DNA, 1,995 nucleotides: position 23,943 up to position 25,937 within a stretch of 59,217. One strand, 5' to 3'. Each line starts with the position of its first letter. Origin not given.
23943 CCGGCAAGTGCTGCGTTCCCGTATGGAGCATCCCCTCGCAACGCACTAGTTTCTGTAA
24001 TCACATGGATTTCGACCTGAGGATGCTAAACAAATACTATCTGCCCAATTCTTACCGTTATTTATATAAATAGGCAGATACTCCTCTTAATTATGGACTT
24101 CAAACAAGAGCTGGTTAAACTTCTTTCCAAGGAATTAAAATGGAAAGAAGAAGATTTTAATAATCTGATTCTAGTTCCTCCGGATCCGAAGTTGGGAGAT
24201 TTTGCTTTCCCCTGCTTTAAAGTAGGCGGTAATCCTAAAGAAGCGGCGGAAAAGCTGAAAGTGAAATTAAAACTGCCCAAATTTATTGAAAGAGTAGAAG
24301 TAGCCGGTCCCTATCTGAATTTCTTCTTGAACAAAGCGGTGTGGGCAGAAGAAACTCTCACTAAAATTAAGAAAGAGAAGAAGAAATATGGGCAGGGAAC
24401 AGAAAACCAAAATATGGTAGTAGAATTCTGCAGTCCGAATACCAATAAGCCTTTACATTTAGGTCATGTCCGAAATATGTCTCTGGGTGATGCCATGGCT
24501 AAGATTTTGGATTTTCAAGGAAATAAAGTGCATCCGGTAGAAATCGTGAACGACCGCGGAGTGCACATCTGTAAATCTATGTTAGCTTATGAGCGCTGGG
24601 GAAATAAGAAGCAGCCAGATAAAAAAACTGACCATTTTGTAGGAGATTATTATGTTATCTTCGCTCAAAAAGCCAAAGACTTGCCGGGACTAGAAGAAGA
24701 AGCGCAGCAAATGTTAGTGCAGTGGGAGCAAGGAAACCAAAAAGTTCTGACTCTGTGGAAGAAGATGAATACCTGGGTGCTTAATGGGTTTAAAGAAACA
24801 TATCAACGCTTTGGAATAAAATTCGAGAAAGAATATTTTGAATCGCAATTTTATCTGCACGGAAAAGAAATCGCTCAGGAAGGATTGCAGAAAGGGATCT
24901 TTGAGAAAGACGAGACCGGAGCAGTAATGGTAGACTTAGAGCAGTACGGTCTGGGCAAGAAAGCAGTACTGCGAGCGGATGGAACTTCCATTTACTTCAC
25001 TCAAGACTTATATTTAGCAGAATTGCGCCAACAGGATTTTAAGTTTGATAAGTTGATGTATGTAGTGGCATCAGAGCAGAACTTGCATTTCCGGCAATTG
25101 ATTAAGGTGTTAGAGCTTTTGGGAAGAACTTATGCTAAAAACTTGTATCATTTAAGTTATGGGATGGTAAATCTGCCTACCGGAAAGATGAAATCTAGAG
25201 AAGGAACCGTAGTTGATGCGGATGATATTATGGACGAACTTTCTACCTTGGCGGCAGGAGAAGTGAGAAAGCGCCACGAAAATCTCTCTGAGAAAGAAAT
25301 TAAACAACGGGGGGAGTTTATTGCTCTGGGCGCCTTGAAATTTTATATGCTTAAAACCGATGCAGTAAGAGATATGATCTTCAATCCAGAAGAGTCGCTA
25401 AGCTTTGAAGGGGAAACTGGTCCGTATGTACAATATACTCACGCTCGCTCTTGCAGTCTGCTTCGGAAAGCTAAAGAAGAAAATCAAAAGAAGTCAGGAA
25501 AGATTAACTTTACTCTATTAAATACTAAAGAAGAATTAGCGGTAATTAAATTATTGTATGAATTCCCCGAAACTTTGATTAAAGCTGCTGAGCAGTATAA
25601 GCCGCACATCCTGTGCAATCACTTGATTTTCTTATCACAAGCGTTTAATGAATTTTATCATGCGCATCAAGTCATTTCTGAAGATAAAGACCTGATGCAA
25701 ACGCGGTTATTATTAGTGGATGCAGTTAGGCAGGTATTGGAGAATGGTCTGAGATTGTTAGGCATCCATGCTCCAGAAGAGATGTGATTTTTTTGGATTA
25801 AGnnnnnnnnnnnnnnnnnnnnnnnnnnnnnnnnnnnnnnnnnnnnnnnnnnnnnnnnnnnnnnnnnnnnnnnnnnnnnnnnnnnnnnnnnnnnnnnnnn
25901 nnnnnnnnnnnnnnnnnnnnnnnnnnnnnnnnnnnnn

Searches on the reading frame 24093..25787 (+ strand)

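Call 18: search_protein_families(library=pfam, proteins=[window:24093-25787:+], max_evalue=0.00001)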
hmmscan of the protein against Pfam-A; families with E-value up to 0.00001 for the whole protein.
window:24093-25787:+ (564 aa): 3 families
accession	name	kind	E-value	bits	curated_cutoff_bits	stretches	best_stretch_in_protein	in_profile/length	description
PF00750.26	tRNA-synt_1d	-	1.7e-46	159.3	23.3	1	89-431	2-348/349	tRNA synthetases class I (R), catalytic domain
PF05746.21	DALR_1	-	2.3e-37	128.1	22.3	1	446-564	1-117/117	DALR anticodon binding domain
PF03485.21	Arg_tRNA_synt_N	-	4.5e-12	46.9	21.5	1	9-79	5-85/85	Arginyl tRNA synthetase N terminal domain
